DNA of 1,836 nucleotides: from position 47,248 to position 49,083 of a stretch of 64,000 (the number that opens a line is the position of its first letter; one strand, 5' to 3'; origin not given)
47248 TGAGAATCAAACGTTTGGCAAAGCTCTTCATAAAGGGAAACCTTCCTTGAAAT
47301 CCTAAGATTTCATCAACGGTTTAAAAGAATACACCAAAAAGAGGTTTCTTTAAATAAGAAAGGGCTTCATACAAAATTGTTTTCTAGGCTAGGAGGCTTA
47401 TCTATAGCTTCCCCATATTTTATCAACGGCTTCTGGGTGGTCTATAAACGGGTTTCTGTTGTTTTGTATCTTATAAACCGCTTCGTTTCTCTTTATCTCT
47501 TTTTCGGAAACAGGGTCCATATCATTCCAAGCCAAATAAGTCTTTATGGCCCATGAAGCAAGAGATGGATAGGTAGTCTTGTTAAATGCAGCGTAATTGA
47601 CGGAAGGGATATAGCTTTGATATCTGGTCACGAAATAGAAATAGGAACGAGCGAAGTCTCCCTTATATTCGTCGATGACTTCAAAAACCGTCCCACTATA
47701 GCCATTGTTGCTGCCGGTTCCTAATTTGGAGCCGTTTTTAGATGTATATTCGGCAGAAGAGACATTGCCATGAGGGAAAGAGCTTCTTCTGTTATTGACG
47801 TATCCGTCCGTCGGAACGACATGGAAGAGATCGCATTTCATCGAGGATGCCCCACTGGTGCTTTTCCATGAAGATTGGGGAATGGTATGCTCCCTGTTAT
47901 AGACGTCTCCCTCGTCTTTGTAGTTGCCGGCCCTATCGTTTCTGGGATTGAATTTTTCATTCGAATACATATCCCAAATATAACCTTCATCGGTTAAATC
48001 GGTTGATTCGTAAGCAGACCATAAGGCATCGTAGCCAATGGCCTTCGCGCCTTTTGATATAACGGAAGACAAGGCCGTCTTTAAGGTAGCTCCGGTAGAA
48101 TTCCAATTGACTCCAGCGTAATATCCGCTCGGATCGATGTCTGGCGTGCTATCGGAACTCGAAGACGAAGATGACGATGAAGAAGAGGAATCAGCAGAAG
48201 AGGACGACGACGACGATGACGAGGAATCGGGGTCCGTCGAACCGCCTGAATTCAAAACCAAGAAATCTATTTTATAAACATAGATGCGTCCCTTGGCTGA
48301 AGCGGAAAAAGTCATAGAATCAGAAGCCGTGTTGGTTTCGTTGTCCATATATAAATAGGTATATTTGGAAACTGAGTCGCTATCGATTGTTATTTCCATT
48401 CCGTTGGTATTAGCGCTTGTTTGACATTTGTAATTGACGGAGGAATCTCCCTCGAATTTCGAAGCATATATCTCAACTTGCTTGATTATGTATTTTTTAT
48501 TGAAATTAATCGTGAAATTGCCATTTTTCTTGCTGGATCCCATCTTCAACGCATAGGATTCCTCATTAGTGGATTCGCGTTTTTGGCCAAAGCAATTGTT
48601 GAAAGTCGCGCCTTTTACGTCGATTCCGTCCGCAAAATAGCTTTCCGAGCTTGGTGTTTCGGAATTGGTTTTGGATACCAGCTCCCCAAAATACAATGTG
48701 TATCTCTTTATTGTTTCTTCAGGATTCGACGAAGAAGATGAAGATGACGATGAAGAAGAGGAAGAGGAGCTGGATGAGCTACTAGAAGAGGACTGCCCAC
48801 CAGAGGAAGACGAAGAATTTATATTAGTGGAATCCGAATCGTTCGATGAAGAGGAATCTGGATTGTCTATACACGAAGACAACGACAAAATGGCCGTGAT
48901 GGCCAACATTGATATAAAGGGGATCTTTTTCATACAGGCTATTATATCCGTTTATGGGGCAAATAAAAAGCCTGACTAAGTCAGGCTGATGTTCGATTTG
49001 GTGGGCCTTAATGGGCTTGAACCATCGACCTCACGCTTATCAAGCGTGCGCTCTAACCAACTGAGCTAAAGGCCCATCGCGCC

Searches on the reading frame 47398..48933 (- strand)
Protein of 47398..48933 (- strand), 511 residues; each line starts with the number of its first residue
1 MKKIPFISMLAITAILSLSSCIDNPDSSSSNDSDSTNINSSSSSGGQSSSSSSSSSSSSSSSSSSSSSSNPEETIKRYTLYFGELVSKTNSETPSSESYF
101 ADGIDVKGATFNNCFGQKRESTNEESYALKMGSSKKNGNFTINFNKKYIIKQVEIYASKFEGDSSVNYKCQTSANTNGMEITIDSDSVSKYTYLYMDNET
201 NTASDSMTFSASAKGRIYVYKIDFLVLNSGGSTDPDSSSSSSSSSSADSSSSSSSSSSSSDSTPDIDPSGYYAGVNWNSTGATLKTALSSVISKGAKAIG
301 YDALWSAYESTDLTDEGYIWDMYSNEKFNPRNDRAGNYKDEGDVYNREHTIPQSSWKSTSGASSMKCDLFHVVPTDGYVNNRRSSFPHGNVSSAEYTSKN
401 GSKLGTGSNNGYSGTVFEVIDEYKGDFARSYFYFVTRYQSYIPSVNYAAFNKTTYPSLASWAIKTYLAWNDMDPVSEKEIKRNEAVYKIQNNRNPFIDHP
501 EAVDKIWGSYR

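Call 53: search_protein_families(library=pfam, proteins=[window:47398-48933:-], max_evalue=0.00001)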
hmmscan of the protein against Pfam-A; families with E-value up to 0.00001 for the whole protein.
window:47398-48933:- (511 aa): 1 family
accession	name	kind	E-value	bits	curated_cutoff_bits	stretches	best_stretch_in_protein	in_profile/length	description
PF04231.19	Endonuclease_1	-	2.1e-68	231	25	1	280-501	1-235/235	Endonuclease I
